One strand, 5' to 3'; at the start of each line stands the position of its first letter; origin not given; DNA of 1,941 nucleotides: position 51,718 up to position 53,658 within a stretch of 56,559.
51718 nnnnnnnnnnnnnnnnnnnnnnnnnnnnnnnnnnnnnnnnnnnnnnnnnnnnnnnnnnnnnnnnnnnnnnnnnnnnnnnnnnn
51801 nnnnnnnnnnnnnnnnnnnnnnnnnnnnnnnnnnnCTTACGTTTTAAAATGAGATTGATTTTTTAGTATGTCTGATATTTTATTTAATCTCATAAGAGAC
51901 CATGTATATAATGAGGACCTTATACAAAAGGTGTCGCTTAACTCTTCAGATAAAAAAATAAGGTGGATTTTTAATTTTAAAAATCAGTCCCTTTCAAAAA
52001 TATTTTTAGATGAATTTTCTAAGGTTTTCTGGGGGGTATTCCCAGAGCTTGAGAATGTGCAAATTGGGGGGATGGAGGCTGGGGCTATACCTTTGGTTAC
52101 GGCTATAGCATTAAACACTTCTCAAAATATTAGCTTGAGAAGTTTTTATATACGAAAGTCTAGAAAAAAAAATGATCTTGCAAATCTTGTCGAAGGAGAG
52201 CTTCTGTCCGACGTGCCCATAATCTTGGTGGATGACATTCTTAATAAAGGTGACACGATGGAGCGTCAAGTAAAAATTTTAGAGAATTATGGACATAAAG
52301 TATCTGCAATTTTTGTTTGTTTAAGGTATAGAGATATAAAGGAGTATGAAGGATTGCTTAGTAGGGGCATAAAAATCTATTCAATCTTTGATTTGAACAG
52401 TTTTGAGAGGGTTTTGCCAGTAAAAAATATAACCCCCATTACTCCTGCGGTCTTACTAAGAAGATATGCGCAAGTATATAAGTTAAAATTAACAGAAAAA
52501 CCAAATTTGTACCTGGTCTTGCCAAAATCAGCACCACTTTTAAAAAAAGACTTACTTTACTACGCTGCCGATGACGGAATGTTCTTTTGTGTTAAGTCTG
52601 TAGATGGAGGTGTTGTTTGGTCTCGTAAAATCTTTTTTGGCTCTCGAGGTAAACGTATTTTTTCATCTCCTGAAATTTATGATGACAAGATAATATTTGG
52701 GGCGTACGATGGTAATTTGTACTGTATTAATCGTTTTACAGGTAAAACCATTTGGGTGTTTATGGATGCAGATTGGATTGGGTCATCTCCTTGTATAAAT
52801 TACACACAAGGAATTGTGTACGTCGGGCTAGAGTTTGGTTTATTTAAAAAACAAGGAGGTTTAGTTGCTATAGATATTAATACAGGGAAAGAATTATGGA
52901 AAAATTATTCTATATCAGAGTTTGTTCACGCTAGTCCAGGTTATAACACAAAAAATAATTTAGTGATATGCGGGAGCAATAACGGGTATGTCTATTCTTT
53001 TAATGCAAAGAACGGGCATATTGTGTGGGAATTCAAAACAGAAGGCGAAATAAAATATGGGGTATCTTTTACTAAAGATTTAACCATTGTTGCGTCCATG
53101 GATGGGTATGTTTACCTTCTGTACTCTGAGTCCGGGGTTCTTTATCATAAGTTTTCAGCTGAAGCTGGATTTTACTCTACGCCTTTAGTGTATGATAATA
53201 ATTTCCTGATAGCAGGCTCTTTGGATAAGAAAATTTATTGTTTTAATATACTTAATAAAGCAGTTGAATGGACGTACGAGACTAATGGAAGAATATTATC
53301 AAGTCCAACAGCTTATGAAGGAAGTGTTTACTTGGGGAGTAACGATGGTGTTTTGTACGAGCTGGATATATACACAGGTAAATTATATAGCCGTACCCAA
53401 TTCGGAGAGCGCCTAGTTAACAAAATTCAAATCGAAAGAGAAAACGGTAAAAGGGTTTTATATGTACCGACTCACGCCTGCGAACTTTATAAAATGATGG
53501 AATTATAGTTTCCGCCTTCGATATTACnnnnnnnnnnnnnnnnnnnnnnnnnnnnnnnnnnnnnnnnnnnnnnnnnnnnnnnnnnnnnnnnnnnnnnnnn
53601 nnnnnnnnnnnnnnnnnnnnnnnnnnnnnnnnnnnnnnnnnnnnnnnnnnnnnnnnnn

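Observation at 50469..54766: Non-canonical YcaO operon: small peptide, unknown protein, PRTase-beta-propeller fusion, TOMM-type YcaO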

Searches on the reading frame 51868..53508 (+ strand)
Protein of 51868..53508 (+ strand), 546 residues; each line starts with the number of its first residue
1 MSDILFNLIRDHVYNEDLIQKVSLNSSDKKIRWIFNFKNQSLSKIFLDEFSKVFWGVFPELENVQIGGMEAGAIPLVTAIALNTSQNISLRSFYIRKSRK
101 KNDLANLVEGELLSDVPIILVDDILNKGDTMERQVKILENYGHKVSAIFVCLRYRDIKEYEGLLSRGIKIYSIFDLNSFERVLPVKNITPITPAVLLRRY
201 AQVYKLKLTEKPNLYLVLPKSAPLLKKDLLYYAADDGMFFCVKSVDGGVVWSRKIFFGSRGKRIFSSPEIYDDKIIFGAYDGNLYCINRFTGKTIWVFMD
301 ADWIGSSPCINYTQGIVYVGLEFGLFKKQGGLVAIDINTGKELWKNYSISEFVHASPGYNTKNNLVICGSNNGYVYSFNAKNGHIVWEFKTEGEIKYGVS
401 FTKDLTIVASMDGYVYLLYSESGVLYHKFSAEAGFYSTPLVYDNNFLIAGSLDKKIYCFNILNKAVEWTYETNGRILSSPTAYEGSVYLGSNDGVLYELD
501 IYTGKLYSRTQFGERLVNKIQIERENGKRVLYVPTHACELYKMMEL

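Call 3: search_protein_families(library=pfam, proteins=[window:51868-53508:+], max_evalue=0.01)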
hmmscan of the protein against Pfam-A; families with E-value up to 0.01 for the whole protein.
window:51868-53508:+ (546 aa): 12 families
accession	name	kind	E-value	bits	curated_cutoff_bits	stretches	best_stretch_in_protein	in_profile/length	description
PF13570.13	Beta-prop_ACSF4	-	1e-58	199.7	133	2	330-541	29-239/329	Beta-alanine-activating enzyme, beta-propeller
PF13360.13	PQQ_2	-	2.5e-27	96.5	27.6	2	223-346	30-144/233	Outer membrane protein assembly factor BamB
PF25292.1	Beta-prop_CGLA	-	1.9e-07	31.3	26.8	0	404-460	45-103/316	Lambda-carrageenase beta-propeller domain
PF00156.33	Pribosyltran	-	5.4e-06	26.2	26.3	1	66-158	33-129/158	Phosphoribosyl transferase domain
PF23414.1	Beta-prop_EML_2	-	8.2e-06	25.8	90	1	354-422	42-112/266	Echinoderm microtubule-associated protein second beta-propeller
PF25171.1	Beta-prop_WDR36-Utp21_1st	-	7.7e-05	22.7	80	0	265-386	113-228/266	WDR36/Utp21 first beta-propeller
PF01011.28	PQQ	-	9.9e-05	21.7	26.7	0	329-400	66-151/595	Glucose/ethanol/alcohol dehydrogenase, beta-propeller domain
PF24796.1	WDR55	-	0.00064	19.3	200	0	360-415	188-245/296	WDR55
PF24807.1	WD40_CDC20-Fz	-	0.0012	18.7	200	0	435-522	10-101/292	CDC20/Fizzy WD40 domain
PF24805.1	EIF3I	-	0.0016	18.1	200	0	354-450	149-247/324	EIF3I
PF12894.13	ANAPC4_WD40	-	0.0018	18.9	22.9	0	359-433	3-80/91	Anaphase-promoting complex subunit 4 WD40 domain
PF25174.1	Beta-prop_THOC3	-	0.0024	17.3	305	0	444-526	59-141/272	THOC3 beta-propeller domain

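Call 4: search_protein_families(library=ncbifam, proteins=[window:51868-53508:+], max_evalue=0.01)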
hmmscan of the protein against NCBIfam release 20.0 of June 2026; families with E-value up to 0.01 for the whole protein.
window:51868-53508:+ (546 aa): 16 families
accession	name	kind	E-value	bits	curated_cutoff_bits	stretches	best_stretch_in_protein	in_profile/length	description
TIGR03300.1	assembly_YfgL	equivalog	3e-28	98.6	285.2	3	361-507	63-213/377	outer membrane protein assembly factor BamB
NF008351.0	PRK11138.1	equivalog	8.9e-20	70.5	423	2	328-418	77-175/394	outer membrane protein assembly factor BamB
TIGR03075.1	PQQ_enz_alc_DH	subfamily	5.1e-19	68.3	480.05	2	310-396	420-509/530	PQQ-dependent dehydrogenase, methanol/ethanol family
NF053615.1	SerThrKinAfsKStmc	equivalog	1.7e-14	53.4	1300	1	267-504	569-804/809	protein serine/threonine kinase AfsK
TIGR00336.1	pyrE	equivalog_domain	1.9e-14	53.8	106.8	1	29-177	20-171/173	orotate phosphoribosyltransferase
TIGR04528.1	acido_non_PQQ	subfamily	2.9e-13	49.4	650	1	318-426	390-489/493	acido-empty-quinoprotein group A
NF004034.0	PRK05500.1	equivalog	2.4e-07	29.7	656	1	56-183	338-460/478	bifunctional orotidine-5'-phosphate decarboxylase/orotate phosphoribosyltransferase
NF010382.0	PRK13809.1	equivalog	7.8e-07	28.7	208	1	49-179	54-181/210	orotate phosphoribosyltransferase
NF001729.0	PRK00455.1-3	equivalog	3.2e-06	26.6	245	1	66-169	81-181/231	orotate phosphoribosyltransferase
NF002620.0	PRK02277.1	subfamily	1.9e-05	24.5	115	1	67-175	91-196/201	orotate phosphoribosyltransferase-like protein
NF002095.0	PRK00934.1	equivalog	0.0008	18.6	296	1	71-144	164-234/287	ribose-phosphate diphosphokinase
NF002632.0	PRK02304.1-1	equivalog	0.00082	19.2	243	1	117-177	121-181/183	adenine phosphoribosyltransferase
NF002634.0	PRK02304.1-3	equivalog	0.0019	17.9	170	1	118-175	121-178/182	adenine phosphoribosyltransferase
TIGR01251.1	ribP_PPkin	subfamily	0.002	17.1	113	1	81-150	174-243/309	ribose-phosphate diphosphokinase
NF002636.0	PRK02304.1-5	equivalog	0.0078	15.7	125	0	115-163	117-165/176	adenine phosphoribosyltransferase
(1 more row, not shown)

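Call 29: find_homologous_proteins(query=window:51868-53508:+, max_evalue=1e-10)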
Query window:51868-53508:+ (546 aa): 1075 proteins with E <= 1e-10 among 8000 candidates; the best 120 are listed.
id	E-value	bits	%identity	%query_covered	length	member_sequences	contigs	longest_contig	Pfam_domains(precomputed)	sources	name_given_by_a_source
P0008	0.0e+0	1046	100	84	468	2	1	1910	PF07774.20,PF13360.14,PF25292.1,PF00156.34,PF13570.14,PF23414.2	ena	-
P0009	1.4e-222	758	59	100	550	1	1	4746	PF01011.29,PF07774.20,PF13360.14,PF25292.1,PF13570.14,PF25175.2,PF23414.2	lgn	-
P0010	4.0e-220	750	58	100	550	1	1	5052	PF01011.29,PF13360.14,PF25174.2,PF25292.1,PF25171.2,PF13570.14,PF25175.2,PF24796.2,PF23414.2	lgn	-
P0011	3.3e-216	737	59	100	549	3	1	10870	PF01011.29,PF13360.14,PF25292.1,PF13570.14,PF23414.2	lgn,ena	-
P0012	2.8e-215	734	58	100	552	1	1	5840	PF01011.29,PF07774.20,PF13360.14,PF25174.2,PF24814.2,PF25292.1,PF13570.14,PF24807.2,PF25175.2,PF24796.2,PF23414.2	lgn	-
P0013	3.8e-215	734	59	100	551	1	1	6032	PF01011.29,PF13360.14,PF25174.2,PF23381.2,PF00156.34,PF25171.2,PF13570.14,PF24807.2,PF25175.2,PF24796.2,PF23414.2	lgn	-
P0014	8.0e-214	729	58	100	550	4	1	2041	PF07774.20,PF13360.14,PF25174.2,PF24814.2,PF23381.2,PF25171.2,PF13570.14,PF25175.2,PF24796.2,PF01011.29,PF25292.1,PF24807.2,PF23414.2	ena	-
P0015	2.4e-212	724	57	99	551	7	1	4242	PF01011.29,PF07774.20,PF13360.14,PF25174.2,PF25292.1,PF25171.2,PF13570.14,PF25175.2,PF23414.2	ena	-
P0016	5.1e-212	723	58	100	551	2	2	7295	PF01011.29,PF07774.20,PF13360.14,PF13570.14,PF23414.2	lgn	-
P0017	7.3e-211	719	57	100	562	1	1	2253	PF01011.29,PF14435.12,PF13360.14,PF25174.2,PF25292.1,PF13570.14,PF25175.2,PF24796.2,PF23414.2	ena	-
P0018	3.5e-210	717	57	99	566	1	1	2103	PF01011.29,PF13360.14,PF25174.2,PF25292.1,PF00156.34,PF25171.2,PF13570.14,PF25175.2,PF24796.2,PF23414.2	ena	-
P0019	6.3e-210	716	56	100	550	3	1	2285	PF01011.29,PF13360.14,PF25292.1,PF13570.14,PF25175.2,PF23414.2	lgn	-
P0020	6.5e-210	716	58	100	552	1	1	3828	PF01011.29,PF07774.20,PF13360.14,PF25174.2,PF25292.1,PF25171.2,PF13570.14,PF24807.2,PF25175.2,PF24796.2,PF23414.2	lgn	-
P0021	1.1e-209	715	57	100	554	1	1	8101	PF01011.29,PF07774.20,PF13360.14,PF25174.2,PF25292.1,PF25171.2,PF13570.14,PF24807.2,PF25175.2,PF24796.2,PF23414.2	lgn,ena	-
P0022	1.9e-209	715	56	100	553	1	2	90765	PF01011.29,PF13360.14,PF25174.2,PF25292.1,PF00156.34,PF25171.2,PF13570.14,PF25175.2,PF23414.2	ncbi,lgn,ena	-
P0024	3.6e-206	704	57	100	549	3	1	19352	PF01011.29,PF07774.20,PF13360.14,PF25174.2,PF25292.1,PF25171.2,PF13570.14,PF24807.2,PF25175.2,PF23414.2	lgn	-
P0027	2.4e-205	701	55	100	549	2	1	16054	PF01011.29,PF07774.20,PF13360.14,PF13570.14,PF23414.2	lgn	-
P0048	1.2e-195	669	54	100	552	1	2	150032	PF01011.29,PF13360.14,PF25174.2,PF25292.1,PF25173.2,PF25171.2,PF13570.14,PF25175.2,PF23414.2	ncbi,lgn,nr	ncbi:PQQ-binding-like beta-propeller repeat protein [Candidatus Kaiserbacteria bacterium]|nr:PQQ-bin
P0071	6.3e-186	637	52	100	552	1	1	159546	PF01011.29,PF07774.20,PF13360.14,PF25174.2,PF23381.2,PF25173.2,PF13570.14,PF25175.2,PF23414.2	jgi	-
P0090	1.0e-159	551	47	99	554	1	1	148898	PF01011.29,PF13360.14,PF25173.2,PF13570.14,PF25175.2,PF24796.2,PF25293.2,PF23414.2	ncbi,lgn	-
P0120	2.8e-139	483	44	94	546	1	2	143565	PF01011.29,PF13360.14,PF25174.2,PF23381.2,PF25173.2,PF13570.14,PF24807.2,PF24796.2,PF23414.2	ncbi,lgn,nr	ncbi:MAG TPA: PQQ-binding-like beta-propeller repeat protein [Candidatus Paceibacterota bacterium]|n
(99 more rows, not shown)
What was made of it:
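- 51868..53508 (+): PRTprop, a cytoplasmic fusion of an OPRT-like type I phosphoribosyltransferase domain (about residues 1-185) and an 8-bladed BamB/PQQ-like beta-propeller (about 200-546). It is the signature accessory protein of one subtype of CPR YcaO clusters. There are 1075 homologues at E<=1e-10 (call 29).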

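Call 30: find_encoding_contigs(protein=P0022, flank=8000, max_places=1)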
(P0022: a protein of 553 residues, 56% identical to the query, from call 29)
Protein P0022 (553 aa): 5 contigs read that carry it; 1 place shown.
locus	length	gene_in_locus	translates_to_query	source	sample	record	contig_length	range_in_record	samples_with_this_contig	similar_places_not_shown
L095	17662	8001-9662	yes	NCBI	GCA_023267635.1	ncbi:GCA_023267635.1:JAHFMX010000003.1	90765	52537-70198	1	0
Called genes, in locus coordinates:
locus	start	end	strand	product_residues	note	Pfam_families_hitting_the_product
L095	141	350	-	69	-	-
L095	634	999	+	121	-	-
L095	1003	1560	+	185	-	-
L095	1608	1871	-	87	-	PF04149:DUF397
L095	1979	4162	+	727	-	PF17191:RecG_wedge, PF01336:tRNA_anti-codon (faint), PF00270:DEAD, PF04851:ResIII, PF00271:Helicase_C, PF22590:Cas3-like_C_2 (faint), PF19833:RecG_dom3_C (weak)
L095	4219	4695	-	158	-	-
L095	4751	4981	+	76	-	-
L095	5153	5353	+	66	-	-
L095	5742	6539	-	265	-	PF13181:TPR_8 (faint), PF13432:TPR_16 (faint), PF07719:TPR_2 (faint), PF13174:TPR_6 (faint), PF13424:TPR_12 (faint), PF13428:TPR_14 (faint), PF13431:TPR_17 (faint)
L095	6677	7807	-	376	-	-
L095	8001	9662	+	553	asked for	PF25174:Beta-prop_THOC3 (faint), PF00156:Pribosyltran (weak), PF13360:PQQ_2, PF13570:Beta-prop_ACSF4, PF13570:Beta-prop_ACSF4, PF25175:Beta-prop_WDR5 (weak), PF23414:Beta-prop_EML_2 (weak), PF13360:PQQ_2, +3 more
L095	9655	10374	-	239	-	PF02311:AraC_binding, PF07883:Cupin_2 (weak)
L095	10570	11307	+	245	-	PF00881:Nitroreductase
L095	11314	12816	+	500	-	PF02624:YcaO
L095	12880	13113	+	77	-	-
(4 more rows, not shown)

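Call 31: find_encoding_contigs(protein=P0048, flank=8000, max_places=1)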
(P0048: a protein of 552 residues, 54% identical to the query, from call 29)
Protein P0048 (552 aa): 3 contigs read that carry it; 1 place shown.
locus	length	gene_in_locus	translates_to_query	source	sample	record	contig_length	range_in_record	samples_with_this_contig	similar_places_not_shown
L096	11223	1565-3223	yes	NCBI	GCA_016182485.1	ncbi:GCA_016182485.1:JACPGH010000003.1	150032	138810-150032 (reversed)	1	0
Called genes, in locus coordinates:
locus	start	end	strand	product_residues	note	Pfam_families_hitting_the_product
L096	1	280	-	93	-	?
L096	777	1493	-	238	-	PF13432:TPR_16 (faint), PF00515:TPR_1 (faint), PF07719:TPR_2 (faint), PF13181:TPR_8 (faint), PF13174:TPR_6 (faint)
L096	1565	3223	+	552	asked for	PF01011:PQQ (faint), PF13360:PQQ_2, PF13570:Beta-prop_ACSF4, PF13570:Beta-prop_ACSF4, PF25174:Beta-prop_THOC3 (weak), PF23414:Beta-prop_EML_2 (weak), PF25175:Beta-prop_WDR5 (weak), PF13360:PQQ_2, +3 more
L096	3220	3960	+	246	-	PF00881:Nitroreductase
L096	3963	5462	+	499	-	PF02624:YcaO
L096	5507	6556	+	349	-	-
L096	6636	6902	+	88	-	-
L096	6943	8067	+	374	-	-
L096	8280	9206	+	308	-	-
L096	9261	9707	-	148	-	-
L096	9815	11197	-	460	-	-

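Call 32: find_encoding_contigs(protein=P0071, flank=8000, max_places=1)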
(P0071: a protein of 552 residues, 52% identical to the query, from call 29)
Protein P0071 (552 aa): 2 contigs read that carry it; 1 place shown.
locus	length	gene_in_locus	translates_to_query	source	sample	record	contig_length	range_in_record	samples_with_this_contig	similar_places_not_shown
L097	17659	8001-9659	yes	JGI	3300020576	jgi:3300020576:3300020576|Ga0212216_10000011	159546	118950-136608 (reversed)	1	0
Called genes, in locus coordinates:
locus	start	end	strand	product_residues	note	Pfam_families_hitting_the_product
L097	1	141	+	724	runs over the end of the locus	PF00753:Lactamase_B, PF12706:Lactamase_B_2, PF22505:RNase_J_b_CASP, PF17770:RNase_J_C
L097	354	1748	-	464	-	-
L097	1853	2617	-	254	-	PF12895:ANAPC3 (faint), PF07719:TPR_2 (faint), PF13431:TPR_17 (faint), PF13432:TPR_16 (faint), PF13174:TPR_6 (faint), PF13181:TPR_8 (faint), PF13428:TPR_14 (faint)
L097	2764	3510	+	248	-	PF00881:Nitroreductase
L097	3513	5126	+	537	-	PF02624:YcaO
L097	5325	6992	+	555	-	PF01871:AMMECR1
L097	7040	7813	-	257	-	-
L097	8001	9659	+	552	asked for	PF01011:PQQ (faint), PF13360:PQQ_2, PF13570:Beta-prop_ACSF4, PF23414:Beta-prop_EML_2 (faint), PF07774:EMC1_C (faint), PF13360:PQQ_2, PF13570:Beta-prop_ACSF4, PF13360:PQQ_2, +4 more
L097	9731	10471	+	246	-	PF00881:Nitroreductase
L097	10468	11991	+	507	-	PF02624:YcaO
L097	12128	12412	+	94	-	-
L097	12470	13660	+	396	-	-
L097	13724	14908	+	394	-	-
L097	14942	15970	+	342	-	PF01041:DegT_DnrJ_EryC1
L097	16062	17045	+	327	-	PF00579:tRNA-synt_1b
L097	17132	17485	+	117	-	PF00581:Rhodanese (weak)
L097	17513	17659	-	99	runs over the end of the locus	-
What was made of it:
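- Tried and rejected: Rejected on score, fusion architecture and context (calls 4, 30-32).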

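Call 39: search_solved_structures(query=window:51868-53508:+, max_evalue=0.01)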
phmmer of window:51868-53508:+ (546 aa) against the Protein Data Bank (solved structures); distinct sequences matched with E-value up to 0.01: 85 (the best 60 are shown).
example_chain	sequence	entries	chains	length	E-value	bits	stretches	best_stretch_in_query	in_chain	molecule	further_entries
6tjh_A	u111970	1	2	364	1.3e-47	165.6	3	260-499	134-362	Cake9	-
8prj_A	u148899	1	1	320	1.6e-36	129.1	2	339-509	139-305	v31Bagel8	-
6tjg_A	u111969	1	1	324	8.3e-35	123.4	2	261-499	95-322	Cake8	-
6tji_A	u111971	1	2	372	4.8e-34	120.9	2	260-499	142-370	Cake10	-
6tje_A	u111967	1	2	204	6.9e-29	103.8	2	340-499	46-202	Cake5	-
3hxj_A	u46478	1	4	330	3.1e-23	85.2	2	294-492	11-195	Pyrrolo-quinoline quinone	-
6tjf_A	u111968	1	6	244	1.1e-22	83.4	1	259-499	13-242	Cake6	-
7awy_A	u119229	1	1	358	2.5e-21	78.9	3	209-391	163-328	Scone-R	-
7awz_A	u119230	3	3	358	2.3e-20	75.7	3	365-499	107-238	Scone-E | SconeE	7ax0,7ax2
8pra_A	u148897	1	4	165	8.1e-20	73.9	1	340-499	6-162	Cell surface protein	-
8prs_A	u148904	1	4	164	4.2e-19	71.6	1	352-505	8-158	nvBagel4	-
6tjd_A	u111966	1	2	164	2.1e-15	59.3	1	340-499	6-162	Cake4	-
7evf_AA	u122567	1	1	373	1.8e-12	49.7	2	386-500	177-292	PQQ_3 domain-containing protein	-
7eq5_A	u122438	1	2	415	1.8e-12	49.6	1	278-500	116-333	Membrane associated protein kinase with beta-propeller domain, pyrrolo-quinoline quinone b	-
1flg_A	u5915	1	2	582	7e-12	47.7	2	310-394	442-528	PROTEIN (QUINOPROTEIN ETHANOL DEHYDROGENASE)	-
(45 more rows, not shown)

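Call 41: find_encoding_contigs(protein=P0090, flank=8000, max_places=1)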
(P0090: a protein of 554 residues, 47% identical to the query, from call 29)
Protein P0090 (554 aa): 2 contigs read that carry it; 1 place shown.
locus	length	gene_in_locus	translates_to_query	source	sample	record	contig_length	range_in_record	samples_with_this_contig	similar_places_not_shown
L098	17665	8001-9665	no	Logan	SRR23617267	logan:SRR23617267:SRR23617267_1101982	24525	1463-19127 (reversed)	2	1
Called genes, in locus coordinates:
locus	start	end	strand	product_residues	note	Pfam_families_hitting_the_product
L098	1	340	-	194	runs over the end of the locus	PF00081:Sod_Fe_N, PF02777:Sod_Fe_C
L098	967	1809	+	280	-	PF00763:THF_DHG_CYH, PF02882:THF_DHG_CYH_C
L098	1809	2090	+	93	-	-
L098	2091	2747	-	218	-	PF01255:Prenyltransf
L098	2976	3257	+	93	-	PF00076:RRM_1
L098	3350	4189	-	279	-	-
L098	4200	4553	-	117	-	-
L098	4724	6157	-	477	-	PF01425:Amidase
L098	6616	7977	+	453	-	PF13393:tRNA-synt_His, PF00587:tRNA-synt_2b, PF03129:HGTP_anticodon (weak)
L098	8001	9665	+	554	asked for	PF01011:PQQ (faint), PF13570:Beta-prop_ACSF4, PF13360:PQQ_2, PF13570:Beta-prop_ACSF4, PF25293:Beta-prop_EMC1_N (weak), PF23414:Beta-prop_EML_2 (weak), PF25175:Beta-prop_WDR5, PF13360:PQQ_2 (weak), +2 more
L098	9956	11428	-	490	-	-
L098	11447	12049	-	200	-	PF13462:Thioredoxin_4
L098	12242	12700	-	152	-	PF00581:Rhodanese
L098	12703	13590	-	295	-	-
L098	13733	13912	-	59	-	-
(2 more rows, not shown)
